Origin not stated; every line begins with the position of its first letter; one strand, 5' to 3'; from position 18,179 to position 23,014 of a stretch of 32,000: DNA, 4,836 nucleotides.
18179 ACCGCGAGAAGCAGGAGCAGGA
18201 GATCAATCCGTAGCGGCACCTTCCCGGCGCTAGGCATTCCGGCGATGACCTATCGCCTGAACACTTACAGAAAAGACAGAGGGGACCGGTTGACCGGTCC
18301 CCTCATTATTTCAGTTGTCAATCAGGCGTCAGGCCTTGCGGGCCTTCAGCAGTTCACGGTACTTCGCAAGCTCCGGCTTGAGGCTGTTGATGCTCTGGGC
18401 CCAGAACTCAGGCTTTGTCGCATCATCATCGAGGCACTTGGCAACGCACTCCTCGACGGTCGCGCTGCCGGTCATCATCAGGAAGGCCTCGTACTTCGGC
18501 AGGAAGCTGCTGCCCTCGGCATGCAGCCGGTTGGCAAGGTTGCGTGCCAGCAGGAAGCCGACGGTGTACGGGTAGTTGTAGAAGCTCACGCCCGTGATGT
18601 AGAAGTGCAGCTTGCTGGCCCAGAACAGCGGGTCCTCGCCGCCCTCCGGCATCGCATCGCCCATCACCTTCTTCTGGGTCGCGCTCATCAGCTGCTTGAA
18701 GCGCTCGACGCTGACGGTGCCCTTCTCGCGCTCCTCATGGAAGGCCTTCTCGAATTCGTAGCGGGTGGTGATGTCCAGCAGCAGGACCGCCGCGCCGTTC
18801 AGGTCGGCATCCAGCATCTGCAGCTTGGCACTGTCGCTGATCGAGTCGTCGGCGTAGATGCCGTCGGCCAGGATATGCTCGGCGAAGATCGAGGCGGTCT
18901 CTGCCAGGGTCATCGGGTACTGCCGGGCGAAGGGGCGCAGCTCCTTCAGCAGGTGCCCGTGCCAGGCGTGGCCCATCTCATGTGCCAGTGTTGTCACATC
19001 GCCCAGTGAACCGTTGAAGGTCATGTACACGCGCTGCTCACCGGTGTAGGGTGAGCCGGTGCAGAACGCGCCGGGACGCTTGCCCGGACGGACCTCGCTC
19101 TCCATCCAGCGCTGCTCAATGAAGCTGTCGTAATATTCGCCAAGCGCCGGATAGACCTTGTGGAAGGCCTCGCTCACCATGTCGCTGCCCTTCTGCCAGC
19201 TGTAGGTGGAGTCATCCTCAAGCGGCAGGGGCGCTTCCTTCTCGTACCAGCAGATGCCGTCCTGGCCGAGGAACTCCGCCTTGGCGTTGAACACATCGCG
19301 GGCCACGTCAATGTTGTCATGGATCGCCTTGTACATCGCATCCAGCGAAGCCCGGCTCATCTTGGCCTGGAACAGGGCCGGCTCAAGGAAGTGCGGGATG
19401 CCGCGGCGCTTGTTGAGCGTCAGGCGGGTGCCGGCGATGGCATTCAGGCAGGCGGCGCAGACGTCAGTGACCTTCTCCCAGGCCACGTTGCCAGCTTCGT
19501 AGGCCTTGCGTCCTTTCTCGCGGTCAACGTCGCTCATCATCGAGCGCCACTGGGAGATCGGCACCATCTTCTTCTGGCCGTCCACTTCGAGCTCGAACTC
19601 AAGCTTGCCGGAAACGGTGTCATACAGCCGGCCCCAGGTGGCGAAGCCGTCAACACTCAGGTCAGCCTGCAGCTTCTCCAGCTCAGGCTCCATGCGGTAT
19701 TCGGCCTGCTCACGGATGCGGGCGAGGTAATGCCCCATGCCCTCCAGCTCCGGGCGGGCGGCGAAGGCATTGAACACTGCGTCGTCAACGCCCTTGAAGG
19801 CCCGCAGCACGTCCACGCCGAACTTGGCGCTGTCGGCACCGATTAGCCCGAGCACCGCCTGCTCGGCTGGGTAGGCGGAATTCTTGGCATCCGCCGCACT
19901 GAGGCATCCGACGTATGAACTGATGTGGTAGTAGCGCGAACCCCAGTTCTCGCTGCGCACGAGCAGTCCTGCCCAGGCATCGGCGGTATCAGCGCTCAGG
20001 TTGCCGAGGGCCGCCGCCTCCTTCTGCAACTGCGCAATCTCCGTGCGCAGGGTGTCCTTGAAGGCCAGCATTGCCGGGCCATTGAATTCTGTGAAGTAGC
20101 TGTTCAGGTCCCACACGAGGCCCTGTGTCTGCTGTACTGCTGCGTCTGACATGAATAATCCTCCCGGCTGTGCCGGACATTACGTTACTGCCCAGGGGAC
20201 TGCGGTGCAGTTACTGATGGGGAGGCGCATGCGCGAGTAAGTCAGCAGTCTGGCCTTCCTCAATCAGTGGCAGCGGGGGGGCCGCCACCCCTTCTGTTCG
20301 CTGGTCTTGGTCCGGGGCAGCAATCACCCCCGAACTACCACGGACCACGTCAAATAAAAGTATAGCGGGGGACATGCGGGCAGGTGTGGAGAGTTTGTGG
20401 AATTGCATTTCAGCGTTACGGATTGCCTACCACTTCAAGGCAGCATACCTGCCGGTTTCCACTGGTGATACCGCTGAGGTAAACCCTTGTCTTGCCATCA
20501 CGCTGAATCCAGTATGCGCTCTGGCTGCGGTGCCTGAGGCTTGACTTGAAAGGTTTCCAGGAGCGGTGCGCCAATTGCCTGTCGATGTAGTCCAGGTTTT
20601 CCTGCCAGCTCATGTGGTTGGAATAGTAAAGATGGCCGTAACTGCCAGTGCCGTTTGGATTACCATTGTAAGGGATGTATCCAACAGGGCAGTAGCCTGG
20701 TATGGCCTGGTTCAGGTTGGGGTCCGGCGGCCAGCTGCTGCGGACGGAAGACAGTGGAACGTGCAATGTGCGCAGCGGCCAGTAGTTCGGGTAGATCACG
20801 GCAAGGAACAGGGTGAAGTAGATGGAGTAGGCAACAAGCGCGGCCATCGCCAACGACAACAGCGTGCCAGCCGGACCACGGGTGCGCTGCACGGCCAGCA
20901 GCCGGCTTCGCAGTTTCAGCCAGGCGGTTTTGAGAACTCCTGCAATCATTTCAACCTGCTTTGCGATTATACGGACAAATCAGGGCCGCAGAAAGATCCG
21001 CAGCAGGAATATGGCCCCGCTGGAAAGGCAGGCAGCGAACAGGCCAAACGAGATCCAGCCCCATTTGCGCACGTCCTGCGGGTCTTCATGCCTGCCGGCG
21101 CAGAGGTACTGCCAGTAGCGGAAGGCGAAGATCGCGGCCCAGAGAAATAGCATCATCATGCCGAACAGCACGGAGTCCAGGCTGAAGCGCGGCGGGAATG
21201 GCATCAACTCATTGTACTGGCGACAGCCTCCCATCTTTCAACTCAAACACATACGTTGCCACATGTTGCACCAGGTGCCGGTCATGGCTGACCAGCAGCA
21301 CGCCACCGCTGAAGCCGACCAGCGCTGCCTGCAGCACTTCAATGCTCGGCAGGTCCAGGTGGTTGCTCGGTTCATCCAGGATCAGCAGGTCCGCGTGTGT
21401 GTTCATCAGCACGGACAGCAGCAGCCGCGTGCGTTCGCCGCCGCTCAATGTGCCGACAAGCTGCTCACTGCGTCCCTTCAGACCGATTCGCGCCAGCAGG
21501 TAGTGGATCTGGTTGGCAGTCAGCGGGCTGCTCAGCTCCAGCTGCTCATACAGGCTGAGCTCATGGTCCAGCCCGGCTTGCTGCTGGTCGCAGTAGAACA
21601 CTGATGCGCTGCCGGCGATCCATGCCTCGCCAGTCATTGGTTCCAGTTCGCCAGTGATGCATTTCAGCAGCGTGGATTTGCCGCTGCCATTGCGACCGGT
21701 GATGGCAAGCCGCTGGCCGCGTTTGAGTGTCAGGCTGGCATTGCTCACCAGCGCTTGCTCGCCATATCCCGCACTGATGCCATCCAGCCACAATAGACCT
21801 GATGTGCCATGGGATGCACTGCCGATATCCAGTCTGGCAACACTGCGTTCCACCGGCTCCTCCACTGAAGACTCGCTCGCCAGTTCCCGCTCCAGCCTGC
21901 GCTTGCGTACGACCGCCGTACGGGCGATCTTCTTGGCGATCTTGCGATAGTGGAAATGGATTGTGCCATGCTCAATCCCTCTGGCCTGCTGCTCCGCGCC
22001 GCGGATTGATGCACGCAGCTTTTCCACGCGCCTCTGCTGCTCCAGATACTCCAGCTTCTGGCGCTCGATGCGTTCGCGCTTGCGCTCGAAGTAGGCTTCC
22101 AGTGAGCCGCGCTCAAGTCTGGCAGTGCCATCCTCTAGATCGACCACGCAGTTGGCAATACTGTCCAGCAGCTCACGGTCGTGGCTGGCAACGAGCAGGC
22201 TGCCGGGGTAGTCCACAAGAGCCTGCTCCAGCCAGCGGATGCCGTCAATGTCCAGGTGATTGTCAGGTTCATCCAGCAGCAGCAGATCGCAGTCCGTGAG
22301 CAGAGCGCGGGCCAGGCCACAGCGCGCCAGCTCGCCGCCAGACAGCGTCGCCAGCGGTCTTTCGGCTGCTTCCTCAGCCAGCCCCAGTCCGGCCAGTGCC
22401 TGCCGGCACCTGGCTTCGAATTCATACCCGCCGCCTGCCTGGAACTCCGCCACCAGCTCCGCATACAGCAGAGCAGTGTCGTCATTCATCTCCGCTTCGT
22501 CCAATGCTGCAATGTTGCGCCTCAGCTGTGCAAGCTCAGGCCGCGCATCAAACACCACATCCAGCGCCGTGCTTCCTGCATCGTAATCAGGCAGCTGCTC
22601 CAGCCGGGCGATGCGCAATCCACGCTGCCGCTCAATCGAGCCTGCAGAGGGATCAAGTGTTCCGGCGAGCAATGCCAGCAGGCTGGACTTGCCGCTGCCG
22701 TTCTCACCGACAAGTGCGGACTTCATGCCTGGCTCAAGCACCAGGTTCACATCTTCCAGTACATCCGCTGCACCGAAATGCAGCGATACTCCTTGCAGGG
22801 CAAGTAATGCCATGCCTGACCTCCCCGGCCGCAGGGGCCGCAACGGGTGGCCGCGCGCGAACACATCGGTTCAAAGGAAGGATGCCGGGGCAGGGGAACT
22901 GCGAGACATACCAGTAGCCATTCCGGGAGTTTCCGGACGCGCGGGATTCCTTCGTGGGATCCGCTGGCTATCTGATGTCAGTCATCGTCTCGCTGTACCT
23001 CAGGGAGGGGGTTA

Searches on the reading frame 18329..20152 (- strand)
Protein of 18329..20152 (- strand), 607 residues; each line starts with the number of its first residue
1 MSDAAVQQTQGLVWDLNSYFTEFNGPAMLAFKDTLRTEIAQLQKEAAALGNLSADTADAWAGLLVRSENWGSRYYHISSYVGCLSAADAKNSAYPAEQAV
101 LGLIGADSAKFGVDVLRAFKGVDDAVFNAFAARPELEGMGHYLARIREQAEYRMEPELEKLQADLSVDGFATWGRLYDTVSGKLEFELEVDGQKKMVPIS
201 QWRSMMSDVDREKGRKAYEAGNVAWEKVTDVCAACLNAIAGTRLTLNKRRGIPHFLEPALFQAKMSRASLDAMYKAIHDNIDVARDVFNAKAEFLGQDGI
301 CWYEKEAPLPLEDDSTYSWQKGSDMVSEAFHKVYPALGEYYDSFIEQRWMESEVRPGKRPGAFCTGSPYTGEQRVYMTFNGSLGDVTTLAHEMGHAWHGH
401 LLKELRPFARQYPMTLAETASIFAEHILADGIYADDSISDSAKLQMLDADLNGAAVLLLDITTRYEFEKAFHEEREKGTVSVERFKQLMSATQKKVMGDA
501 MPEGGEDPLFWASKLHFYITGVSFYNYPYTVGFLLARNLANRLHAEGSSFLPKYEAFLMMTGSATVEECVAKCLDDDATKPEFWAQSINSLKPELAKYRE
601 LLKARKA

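Call 37: search_protein_families(library=pfam, proteins=[window:18329-20152:-], max_evalue=0.0001)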
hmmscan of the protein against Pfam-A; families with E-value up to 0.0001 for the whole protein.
window:18329-20152:- (607 aa): 2 families
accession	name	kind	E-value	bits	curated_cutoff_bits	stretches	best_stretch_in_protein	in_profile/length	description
PF01432.26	Peptidase_M3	-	3.9e-28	99.4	27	1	328-584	163-451/457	Peptidase family M3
PF08439.15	Peptidase_M3_N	-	4.1e-13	49.8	25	1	122-186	5-70/70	Oligopeptidase F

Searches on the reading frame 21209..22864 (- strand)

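Call 37: search_protein_families(library=pfam, proteins=[window:21209-22864:-], max_evalue=0.0001)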
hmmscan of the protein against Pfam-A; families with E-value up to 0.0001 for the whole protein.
window:21209-22864:- (551 aa): 9 families
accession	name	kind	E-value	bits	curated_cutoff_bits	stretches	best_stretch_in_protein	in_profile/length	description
PF00005.33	ABC_tran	-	3.2e-52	177.2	25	2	374-501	2-137/137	ABC transporter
PF13304.12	AAA_21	-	1.7e-17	64.9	27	0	165-234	229-304/304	AAA domain, putative AbiEii toxin, Type IV TA system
PF02463.25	SMC_N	-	8.4e-10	38.9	40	0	49-231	27-200/220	RecF/RecN/SMC N terminal domain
PF13555.12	AAA_29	-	2.9e-09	37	27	0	379-403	18-42/61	P-loop containing region of AAA domain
PF13476.12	AAA_23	-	1.2e-08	36.3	27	0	387-404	23-40/201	AAA domain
PF13401.12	AAA_22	-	2.3e-08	34.8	27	0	386-509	8-102/130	AAA domain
PF03193.22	RsgA_GTPase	-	3.9e-06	27.2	30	0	36-87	97-149/174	RsgA GTPase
PF13175.12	AAA_15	-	1.5e-05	25.2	32.1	0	37-67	15-44/374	AAA ATPase domain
PF01926.29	MMR_HSR1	-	6.5e-05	23.5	21.9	0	386-408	2-23/113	50S ribosome-binding GTPase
